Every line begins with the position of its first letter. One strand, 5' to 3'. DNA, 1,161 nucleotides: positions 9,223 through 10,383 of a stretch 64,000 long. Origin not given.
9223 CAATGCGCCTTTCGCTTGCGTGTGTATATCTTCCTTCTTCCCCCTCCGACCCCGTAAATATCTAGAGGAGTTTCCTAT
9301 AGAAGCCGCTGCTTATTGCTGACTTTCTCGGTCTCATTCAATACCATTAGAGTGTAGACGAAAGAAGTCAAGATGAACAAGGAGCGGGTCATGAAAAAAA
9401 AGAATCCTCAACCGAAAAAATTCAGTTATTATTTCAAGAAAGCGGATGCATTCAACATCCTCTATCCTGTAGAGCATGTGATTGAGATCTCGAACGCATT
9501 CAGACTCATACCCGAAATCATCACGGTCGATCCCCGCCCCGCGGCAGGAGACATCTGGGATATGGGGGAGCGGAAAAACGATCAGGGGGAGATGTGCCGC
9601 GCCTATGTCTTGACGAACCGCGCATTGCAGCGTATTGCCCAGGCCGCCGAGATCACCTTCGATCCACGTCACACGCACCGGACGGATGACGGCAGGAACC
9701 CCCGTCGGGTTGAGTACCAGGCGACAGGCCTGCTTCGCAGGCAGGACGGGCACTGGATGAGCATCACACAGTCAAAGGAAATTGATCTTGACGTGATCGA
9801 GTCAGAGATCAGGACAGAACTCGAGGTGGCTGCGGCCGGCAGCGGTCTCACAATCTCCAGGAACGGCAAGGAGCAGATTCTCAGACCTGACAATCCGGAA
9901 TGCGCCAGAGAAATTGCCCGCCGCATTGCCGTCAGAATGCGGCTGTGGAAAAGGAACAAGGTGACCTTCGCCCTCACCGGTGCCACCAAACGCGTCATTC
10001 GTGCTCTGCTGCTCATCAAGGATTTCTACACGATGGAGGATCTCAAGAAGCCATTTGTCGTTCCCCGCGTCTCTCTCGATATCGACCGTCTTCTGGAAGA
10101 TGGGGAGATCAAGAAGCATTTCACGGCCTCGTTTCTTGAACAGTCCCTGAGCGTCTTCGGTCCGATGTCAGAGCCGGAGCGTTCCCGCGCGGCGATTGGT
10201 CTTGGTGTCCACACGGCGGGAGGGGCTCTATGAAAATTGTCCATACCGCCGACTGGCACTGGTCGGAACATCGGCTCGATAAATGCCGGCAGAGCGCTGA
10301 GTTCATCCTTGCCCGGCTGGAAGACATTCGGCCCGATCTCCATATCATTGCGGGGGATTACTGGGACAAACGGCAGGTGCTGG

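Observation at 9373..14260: Orphan four-gene nuclease operon (Erf/Rad52-like candidate + Mre11/SbcD-like + Rad50/SbcC-gp46-like + HNH) embedded in a TA/defence island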

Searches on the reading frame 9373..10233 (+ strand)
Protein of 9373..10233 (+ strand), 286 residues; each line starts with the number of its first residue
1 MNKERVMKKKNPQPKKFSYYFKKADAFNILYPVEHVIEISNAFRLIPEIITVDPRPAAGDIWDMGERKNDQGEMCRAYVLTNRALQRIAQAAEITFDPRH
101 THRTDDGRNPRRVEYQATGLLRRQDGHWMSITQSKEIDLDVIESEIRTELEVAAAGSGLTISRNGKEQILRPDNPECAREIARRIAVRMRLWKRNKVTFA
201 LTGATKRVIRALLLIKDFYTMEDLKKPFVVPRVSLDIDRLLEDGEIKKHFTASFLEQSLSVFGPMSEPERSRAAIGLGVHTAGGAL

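Call 4: search_protein_families(library=pfam, proteins=[window:9373-10233:+], max_evalue=0.1)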
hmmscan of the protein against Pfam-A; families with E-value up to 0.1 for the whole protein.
window:9373-10233:+ (286 aa): 0 families

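Call 5: search_protein_families(library=padloc, proteins=[window:9373-10233:+], max_evalue=0.1)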
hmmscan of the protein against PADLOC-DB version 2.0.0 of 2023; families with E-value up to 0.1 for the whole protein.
window:9373-10233:+ (286 aa): 0 families

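Call 6: search_protein_families(library=phrogs, proteins=[window:9373-10233:+], max_evalue=0.01)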
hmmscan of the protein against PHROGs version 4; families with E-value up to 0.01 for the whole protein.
window:9373-10233:+ (286 aa): 2 families
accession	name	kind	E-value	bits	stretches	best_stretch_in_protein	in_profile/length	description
phrog_13782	-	unknown function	2.1e-24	87.6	1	23-270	15-240/338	-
phrog_33414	-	unknown function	0.0068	17.2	0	197-260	72-133/214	-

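Call 7: search_protein_families(library=ncbifam, proteins=[window:9373-10233:+], max_evalue=0.01)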
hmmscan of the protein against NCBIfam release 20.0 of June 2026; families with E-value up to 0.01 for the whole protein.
window:9373-10233:+ (286 aa): 0 families

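Call 8: search_dna_similar(query=window:9373-10233:+, collection=phages, mode=protein, max_evalue=0.001, max_rows=30)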
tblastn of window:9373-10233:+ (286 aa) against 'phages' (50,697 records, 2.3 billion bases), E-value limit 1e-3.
No match.

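Call 13: find_homologous_proteins(query=window:9373-10233:+, max_evalue=0.001)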
Query window:9373-10233:+ (286 aa): 15 proteins with E <= 0.001 among 2225 candidates.
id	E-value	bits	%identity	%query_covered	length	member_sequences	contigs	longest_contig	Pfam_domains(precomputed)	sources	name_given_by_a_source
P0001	2.9e-183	625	100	98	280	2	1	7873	-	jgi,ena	-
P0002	1.1e-105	371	61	99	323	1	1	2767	-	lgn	-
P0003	4.6e-103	362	62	90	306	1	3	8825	-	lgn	-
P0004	1.4e-100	354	58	90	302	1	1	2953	-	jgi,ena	-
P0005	1.3e-82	295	49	94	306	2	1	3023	-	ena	-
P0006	1.5e-67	246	46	92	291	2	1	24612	-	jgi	jgi:hypothetical protein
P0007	2.4e-66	242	44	91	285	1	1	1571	-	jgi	jgi:hypothetical protein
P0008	2.7e-65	238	46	89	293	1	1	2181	-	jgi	jgi:hypothetical protein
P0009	8.4e-65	237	45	93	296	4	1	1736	-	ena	-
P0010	1.0e-64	236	44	94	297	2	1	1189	-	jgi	-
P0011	2.4e-63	232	44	90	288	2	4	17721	-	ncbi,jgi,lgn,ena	ncbi:MAG: hypothetical protein ABSE41_14520 [Bacteroidota bacterium]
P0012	3.7e-60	221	44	93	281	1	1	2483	-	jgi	jgi:hypothetical protein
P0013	2.5e-58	215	42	90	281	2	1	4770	-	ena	-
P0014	1.1e-57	213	41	91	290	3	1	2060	-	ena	-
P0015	1.1e-47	181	49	67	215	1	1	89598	-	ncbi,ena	-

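Call 14: find_encoding_contigs(protein=P0006, flank=10000, max_places=3)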
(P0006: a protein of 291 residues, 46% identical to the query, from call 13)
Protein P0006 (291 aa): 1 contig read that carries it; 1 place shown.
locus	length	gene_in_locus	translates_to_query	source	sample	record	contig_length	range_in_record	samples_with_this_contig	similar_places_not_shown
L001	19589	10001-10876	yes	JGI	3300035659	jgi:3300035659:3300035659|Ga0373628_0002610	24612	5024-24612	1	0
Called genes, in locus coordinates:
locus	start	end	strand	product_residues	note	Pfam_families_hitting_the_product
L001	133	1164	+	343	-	PF13581:HATPase_c_2, PF14213:DUF4325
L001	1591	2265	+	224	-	-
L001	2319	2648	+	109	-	PF05973:Gp49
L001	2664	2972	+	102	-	PF13744:HTH_37 (weak), PF13560:HTH_31, PF12844:HTH_19 (faint), PF01381:HTH_3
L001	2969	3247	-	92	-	-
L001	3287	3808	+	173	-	-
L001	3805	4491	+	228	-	PF08843:AbiEii (weak)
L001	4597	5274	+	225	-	-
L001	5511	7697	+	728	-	PF27249:MJ0330_N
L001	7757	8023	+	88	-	-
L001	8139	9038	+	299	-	-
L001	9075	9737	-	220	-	PF00717:Peptidase_S24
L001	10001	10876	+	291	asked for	-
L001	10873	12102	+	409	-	PF00149:Metallophos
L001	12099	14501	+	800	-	-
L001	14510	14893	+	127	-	PF01844:HNH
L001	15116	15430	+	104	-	PF04365:BrnT_toxin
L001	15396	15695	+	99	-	PF12441:CopG_antitoxin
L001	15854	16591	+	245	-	PF00535:Glycos_transf_2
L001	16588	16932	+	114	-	PF10066:DUF2304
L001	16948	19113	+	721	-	PF13428:TPR_14 (faint), PF13414:TPR_11 (faint), PF14559:TPR_19 (faint), PF13424:TPR_12 (weak), PF00515:TPR_1 (weak), PF13431:TPR_17 (weak), PF13432:TPR_16 (weak), PF00515:TPR_1 (weak), +4 more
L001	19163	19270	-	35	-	-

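Call 15: find_encoding_contigs(protein=P0011, flank=10000, max_places=4)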
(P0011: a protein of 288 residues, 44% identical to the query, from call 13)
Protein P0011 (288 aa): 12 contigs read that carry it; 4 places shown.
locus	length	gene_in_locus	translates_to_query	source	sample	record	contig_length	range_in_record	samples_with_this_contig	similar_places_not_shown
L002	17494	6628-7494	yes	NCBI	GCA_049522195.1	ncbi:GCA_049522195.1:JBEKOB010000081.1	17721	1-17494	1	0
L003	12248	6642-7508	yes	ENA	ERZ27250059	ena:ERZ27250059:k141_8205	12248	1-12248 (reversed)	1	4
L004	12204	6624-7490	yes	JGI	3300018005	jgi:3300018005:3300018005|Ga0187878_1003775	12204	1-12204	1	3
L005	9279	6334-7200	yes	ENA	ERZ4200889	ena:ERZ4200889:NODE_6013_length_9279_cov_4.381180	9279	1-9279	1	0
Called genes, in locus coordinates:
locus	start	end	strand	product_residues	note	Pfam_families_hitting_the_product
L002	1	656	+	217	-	PF02661:Fic, PF21248:SoFic-like_C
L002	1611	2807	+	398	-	PF01637:ATPase_2 (faint), PF13173:AAA_14, PF13401:AAA_22 (faint), PF13635:DUF4143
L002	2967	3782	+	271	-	-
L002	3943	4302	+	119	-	-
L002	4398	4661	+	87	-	-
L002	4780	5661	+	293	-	-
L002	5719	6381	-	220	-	PF00717:Peptidase_S24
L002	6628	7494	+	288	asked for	-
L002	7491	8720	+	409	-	PF00149:Metallophos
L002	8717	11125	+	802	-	PF00005:ABC_tran (faint), PF02463:SMC_N (faint)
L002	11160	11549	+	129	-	PF01844:HNH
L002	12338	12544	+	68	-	PF15919:HicB_lk_antitox, PF21748:UPF0150 (weak)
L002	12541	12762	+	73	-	PF07927:HicA_toxin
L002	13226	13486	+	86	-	PF04221:RelB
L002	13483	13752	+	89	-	PF15738:YafQ_toxin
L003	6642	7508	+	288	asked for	-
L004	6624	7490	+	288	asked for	-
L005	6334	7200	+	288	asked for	-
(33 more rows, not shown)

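Call 16: find_encoding_contigs(protein=P0015, flank=10000, max_places=3)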
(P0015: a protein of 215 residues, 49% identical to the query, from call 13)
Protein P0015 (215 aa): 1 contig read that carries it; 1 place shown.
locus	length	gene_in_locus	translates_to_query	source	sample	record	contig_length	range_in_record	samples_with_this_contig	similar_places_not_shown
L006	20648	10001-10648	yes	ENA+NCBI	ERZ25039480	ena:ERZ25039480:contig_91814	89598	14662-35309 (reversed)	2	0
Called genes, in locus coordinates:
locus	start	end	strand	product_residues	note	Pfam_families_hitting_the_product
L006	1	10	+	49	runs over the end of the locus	-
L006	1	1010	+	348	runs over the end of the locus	PF13173:AAA_14, PF13635:DUF4143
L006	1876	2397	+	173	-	PF09048:Cro (faint)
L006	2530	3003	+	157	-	PF18765:Polbeta (weak)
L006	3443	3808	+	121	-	-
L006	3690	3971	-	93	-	-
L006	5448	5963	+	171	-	PF27249:MJ0330_N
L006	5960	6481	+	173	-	PF27249:MJ0330_N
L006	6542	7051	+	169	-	-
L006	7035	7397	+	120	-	-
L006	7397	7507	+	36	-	-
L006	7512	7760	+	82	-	-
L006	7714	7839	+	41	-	-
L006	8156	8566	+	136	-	-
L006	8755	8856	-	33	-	-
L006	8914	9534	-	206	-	PF00717:Peptidase_S24 (weak)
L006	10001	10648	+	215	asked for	-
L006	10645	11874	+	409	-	PF00149:Metallophos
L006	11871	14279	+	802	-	PF00005:ABC_tran (faint), PF02463:SMC_N (faint)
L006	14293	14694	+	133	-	PF01844:HNH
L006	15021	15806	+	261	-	-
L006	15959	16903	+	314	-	-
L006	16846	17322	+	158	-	-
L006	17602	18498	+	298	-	PF00288:GHMP_kinases_N, PF08544:GHMP_kinases_C (weak)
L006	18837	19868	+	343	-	PF13581:HATPase_c_2, PF02518:HATPase_c (weak), PF14213:DUF4325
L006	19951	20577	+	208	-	-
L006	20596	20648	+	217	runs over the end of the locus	-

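Call 20: find_related_loci(query=A1, collection=viral_contigs, flank=10000)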
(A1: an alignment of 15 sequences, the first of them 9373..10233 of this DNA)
Query A1 (286 aa) in viral_contigs; peptide patterns used: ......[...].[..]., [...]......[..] (x = any residue, [..] = any of these).
26 stretches matched a pattern, but none encodes a relative of the query by tblastn (E <= 1e-3).

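Call 21: find_related_loci(query=A1, collection=genome_contigs, flank=10000)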
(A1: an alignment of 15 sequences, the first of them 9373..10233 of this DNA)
Query A1 (286 aa) in genome_contigs; peptide patterns used: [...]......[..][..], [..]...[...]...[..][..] (x = any residue, [..] = any of these).
28 stretches matched a pattern; 3 encode a relative of the query (tblastn E <= 1e-3); 3 distinct loci.
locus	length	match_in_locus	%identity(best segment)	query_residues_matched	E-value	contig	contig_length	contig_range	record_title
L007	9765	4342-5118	43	7-265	8e-73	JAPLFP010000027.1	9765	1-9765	MAG: Ignavibacteriales bacterium isolate LacPavin_0920_SED5_MAG_52_10 LacPavin_0920_SED5_scaffold_1852388, whole genome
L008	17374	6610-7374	44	3-264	2e-71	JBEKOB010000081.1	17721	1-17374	MAG: Bacteroidota bacterium isolate SPRUCE 430 SPRUCE_430_81, whole genome shotgun sequence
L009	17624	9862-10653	42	6-269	9e-68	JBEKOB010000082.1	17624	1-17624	MAG: Bacteroidota bacterium isolate SPRUCE 430 SPRUCE_430_82, whole genome shotgun sequence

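Call 22: find_related_loci(query=A1, collection=metagenome_contigs, flank=10000)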
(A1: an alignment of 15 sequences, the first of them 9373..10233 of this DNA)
Query A1 (286 aa) in metagenome_contigs; peptide patterns used: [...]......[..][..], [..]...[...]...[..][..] (x = any residue, [..] = any of these).
52 stretches matched a pattern; 16 encode a relative of the query (tblastn E <= 1e-3); 16 distinct loci.
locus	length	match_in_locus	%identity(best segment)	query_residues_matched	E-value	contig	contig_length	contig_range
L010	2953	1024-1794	58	7-263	2e-109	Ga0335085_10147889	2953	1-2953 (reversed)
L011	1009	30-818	46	5-266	4e-88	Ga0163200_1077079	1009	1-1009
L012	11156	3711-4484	46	7-264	1e-80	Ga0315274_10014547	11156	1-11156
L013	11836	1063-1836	46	7-264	1e-80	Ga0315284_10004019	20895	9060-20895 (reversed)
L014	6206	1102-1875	45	7-264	1e-77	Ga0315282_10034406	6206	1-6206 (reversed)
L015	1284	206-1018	45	7-275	5e-79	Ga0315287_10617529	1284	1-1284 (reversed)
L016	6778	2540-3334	45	3-267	5e-73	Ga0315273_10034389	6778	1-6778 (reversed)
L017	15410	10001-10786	45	3-264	9e-73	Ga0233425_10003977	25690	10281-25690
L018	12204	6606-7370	44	3-264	4e-71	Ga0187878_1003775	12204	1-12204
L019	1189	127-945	44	6-275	4e-75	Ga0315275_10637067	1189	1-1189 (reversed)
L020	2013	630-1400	43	15-271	2e-70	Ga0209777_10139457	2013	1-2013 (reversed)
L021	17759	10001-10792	42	6-269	2e-67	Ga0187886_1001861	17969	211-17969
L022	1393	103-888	41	5-263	4e-67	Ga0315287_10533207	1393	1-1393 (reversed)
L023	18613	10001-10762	41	5-264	2e-63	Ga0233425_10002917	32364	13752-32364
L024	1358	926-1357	47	3-144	3e-42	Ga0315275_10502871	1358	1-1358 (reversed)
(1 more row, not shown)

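Call 27: search_protein_families(library=pfam, proteins=[L001:5511-7697:+, L001:7757-8023:+, L001:8139-9038:+, L001:9075-9737:-, L009:7341-8678:+, L009:8904-9221:+, L009:9270-9839:+, L017:7148-9079:+], max_evalue=0.01)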
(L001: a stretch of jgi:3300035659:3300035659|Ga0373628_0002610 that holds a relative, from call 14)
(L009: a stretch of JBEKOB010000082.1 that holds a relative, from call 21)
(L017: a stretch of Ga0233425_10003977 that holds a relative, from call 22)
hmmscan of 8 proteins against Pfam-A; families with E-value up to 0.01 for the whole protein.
L001:5511-7697:+ (728 aa): 0 families

L001:7757-8023:+ (88 aa): 0 families

L001:8139-9038:+ (299 aa): 0 families

L001:9075-9737:- (220 aa): 1 family
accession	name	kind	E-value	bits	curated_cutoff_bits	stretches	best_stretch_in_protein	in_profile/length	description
PF00717.28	Peptidase_S24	-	4.7e-09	36.4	23.3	1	141-213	43-115/116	Peptidase S24-like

L009:7341-8678:+ (445 aa): 1 family
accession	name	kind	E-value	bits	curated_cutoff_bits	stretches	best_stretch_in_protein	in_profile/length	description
PF00004.35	AAA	-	4.1e-14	53.6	21.2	1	238-351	2-128/131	ATPase family associated with various cellular activities (AAA)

L009:8904-9221:+ (105 aa): 1 family
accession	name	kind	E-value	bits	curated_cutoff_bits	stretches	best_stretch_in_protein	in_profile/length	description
PF20274.4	cREC_REC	-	6e-18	65.8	27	1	17-97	11-87/88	Cyclic-phosphate processing Receiver domain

L009:9270-9839:+ (189 aa): 0 families

L017:7148-9079:+ (643 aa): 0 families

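Call 28: search_protein_families(library=phrogs, proteins=[L001:5511-7697:+, L001:7757-8023:+, L001:8139-9038:+, L001:9075-9737:-, L009:7341-8678:+, L009:8904-9221:+, L009:9270-9839:+, L017:7148-9079:+], max_evalue=0.01)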
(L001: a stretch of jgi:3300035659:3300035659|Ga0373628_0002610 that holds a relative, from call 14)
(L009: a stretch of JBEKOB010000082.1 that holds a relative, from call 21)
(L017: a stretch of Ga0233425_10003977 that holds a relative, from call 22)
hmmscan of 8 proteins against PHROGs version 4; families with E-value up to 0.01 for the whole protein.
L001:5511-7697:+ (728 aa): 1 family
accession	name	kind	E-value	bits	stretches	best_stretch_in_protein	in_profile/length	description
phrog_17415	-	head and packaging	3.8e-05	22.9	1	350-485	601-727/940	terminase large subunit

L001:7757-8023:+ (88 aa): 0 families

L001:8139-9038:+ (299 aa): 0 families

L001:9075-9737:- (220 aa): 6 families
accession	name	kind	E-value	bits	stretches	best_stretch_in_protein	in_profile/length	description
phrog_4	-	transcription regulation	9.4e-10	39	1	9-219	137-339/400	transcriptional repressor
phrog_2967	-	transcription regulation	0.00027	21.5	1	8-92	10-90/225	transcriptional regulator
phrog_2328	-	transcription regulation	0.00035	21.4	1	6-75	13-82/128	transcriptional repressor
phrog_8558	-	unknown function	0.0005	21.3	1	123-215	14-107/114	-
phrog_8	-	transcription regulation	0.0031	18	1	27-102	175-235/346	transcriptional regulator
phrog_6201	-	transcription regulation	0.0037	18.1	1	140-204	35-99/121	CI-like repressor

L009:7341-8678:+ (445 aa): 7 families
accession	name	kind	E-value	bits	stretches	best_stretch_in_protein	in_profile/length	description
phrog_10401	-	other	5.8e-14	52.7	1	279-401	514-625/667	ATPase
phrog_3757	-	unknown function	7.8e-12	46.3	1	276-426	177-328/367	-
phrog_2376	-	other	9e-09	36.1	1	232-371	72-208/363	ATPase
phrog_10440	-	unknown function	1.8e-06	27.7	1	237-365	235-364/483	-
phrog_168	-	DNA, RNA and nucleotide metabolism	3.3e-06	28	1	204-387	19-194/314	clamp loader of DNA polymerase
phrog_30773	-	unknown function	2.4e-05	23.9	1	238-400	200-378/666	-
phrog_7485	-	unknown function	0.00012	22.2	1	236-358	229-365/430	-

L009:8904-9221:+ (105 aa): 1 family
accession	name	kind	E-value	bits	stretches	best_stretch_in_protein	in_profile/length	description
phrog_1479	-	unknown function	1e-15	59.1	1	20-101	21-105/124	-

L009:9270-9839:+ (189 aa): 0 families

L017:7148-9079:+ (643 aa): 0 families

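Call 30: search_solved_structures(query=A1, max_evalue=10, show_alignments=2)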
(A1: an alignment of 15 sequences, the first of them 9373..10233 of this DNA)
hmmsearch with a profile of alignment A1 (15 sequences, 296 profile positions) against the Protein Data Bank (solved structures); distinct sequences matched with E-value up to 10: 1.
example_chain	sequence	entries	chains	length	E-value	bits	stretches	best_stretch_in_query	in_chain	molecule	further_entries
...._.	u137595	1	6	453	0.73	12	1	128-198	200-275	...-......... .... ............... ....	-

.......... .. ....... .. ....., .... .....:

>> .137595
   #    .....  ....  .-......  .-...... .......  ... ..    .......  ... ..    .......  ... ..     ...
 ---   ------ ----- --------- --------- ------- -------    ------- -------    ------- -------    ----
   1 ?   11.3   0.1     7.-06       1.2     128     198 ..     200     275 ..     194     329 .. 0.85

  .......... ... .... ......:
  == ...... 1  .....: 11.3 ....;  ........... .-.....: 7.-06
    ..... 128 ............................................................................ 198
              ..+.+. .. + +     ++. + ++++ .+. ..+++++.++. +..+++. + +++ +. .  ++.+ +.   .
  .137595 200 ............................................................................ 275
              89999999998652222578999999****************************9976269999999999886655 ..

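Call 35: find_encoding_contigs(protein=P0003, flank=10000, max_places=3)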
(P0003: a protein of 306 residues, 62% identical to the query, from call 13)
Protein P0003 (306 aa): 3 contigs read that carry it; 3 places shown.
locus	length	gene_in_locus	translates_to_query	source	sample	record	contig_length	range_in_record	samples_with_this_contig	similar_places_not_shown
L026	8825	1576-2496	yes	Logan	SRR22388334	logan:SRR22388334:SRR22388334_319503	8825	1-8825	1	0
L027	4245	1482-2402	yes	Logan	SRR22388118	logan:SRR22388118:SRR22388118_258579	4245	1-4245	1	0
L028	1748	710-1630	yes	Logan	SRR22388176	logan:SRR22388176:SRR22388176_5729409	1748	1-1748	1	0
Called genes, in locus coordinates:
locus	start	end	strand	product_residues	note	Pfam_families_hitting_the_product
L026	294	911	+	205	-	PF20530:DUF6745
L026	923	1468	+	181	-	-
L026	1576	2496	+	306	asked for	-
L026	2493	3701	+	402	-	PF00149:Metallophos (weak)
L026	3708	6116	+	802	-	PF02463:SMC_N (faint), PF13175:AAA_15 (faint)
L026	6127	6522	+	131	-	PF01844:HNH (weak)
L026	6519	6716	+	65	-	-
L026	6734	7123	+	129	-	PF04014:MazE_antitoxin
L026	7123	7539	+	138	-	PF02661:Fic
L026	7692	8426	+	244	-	PF00535:Glycos_transf_2, PF10111:Glyco_tranf_2_2, PF13641:Glyco_tranf_2_3, PF13632:Glyco_trans_2_3 (weak)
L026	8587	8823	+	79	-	?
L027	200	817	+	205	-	PF20530:DUF6745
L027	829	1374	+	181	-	-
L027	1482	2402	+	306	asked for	-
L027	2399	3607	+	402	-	PF00149:Metallophos (weak)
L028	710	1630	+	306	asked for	-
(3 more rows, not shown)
